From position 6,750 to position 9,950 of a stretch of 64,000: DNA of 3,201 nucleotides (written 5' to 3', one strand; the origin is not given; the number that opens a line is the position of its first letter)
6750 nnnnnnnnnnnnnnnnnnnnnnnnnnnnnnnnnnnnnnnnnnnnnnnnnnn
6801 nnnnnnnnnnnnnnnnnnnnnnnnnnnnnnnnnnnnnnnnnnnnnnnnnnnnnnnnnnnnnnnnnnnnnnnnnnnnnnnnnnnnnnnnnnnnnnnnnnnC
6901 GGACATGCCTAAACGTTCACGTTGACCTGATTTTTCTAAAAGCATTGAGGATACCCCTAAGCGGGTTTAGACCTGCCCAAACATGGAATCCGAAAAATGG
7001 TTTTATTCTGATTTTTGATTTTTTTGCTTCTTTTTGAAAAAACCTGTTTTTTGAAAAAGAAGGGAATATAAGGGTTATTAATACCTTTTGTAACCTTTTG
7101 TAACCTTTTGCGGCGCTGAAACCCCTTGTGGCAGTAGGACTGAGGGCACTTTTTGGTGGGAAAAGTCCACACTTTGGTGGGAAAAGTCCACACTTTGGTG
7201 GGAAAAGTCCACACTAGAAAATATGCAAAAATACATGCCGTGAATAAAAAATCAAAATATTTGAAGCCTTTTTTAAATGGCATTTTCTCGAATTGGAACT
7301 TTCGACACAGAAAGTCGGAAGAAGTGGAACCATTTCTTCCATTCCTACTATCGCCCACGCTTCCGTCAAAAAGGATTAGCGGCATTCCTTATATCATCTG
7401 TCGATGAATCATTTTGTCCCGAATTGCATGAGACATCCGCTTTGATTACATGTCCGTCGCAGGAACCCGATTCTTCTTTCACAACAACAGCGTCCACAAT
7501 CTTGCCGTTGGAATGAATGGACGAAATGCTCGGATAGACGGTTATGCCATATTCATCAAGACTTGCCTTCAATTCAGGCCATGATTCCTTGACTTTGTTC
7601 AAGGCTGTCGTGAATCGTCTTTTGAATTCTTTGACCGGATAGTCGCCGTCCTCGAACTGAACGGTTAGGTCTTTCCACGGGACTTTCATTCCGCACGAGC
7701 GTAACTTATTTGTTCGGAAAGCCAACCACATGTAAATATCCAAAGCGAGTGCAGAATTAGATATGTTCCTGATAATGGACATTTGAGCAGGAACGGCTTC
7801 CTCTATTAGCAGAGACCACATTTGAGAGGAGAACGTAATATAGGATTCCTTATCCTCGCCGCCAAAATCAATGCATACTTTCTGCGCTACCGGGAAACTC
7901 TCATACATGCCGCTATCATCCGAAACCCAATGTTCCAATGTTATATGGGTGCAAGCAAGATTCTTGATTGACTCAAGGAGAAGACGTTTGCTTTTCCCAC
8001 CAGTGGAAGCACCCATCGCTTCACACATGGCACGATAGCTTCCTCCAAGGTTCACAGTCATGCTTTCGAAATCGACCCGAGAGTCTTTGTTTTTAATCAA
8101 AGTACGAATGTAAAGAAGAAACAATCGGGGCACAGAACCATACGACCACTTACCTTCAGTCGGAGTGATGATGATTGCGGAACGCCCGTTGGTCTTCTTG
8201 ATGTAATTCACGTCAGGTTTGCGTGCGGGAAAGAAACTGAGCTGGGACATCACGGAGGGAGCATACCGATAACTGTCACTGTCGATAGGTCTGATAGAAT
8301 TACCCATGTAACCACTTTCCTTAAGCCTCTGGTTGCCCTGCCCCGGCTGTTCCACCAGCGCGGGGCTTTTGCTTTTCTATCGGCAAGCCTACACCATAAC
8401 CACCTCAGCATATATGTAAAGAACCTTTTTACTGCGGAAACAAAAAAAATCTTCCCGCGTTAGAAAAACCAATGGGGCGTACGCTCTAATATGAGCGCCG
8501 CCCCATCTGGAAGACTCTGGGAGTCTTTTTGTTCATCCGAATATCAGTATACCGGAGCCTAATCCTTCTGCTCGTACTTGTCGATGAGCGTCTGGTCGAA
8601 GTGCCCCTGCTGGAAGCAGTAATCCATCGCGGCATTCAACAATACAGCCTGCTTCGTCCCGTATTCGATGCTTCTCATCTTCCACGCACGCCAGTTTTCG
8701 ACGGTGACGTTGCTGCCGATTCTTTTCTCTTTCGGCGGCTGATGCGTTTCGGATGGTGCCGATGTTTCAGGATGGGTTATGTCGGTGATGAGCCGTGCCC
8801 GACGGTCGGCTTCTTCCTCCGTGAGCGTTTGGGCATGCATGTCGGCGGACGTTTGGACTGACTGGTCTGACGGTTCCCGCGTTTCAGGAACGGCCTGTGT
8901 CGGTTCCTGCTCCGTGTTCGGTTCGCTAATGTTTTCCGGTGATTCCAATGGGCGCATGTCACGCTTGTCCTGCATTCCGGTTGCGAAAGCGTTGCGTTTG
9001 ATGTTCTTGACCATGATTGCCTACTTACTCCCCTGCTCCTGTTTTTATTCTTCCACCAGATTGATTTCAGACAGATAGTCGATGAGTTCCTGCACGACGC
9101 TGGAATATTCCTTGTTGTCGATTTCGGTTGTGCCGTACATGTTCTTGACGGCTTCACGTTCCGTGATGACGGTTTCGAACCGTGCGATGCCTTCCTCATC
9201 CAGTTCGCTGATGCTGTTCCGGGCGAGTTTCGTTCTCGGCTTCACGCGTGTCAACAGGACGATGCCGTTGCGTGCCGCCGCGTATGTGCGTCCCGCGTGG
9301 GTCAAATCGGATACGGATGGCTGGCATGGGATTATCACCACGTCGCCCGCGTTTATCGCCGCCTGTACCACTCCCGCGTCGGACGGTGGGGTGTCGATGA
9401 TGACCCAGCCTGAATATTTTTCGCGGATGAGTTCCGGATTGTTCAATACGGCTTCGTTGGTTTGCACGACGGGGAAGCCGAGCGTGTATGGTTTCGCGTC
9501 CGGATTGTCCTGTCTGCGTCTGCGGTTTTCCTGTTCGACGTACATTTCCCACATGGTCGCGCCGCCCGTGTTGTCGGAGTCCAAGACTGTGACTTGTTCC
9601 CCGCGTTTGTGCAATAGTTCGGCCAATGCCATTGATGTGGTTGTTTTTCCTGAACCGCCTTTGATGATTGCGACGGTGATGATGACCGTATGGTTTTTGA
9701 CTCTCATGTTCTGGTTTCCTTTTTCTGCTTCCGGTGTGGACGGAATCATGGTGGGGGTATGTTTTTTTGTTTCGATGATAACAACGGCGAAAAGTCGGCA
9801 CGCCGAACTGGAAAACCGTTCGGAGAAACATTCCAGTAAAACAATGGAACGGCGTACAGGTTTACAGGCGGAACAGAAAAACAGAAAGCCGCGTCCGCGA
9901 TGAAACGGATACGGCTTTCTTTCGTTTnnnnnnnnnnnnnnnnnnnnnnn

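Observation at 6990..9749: Candidate origin of replication: AT-rich tract + 3x10-bp repeats + 3x21-bp perfect iterons beside rep and a parA / small-partner pair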

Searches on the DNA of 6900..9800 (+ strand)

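Call 7: search_dna_similar(query=window:6900-9800:+, collection=plasmids, mode=near, max_rows=25)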
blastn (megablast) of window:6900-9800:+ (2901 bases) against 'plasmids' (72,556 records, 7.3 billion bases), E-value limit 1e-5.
No match.
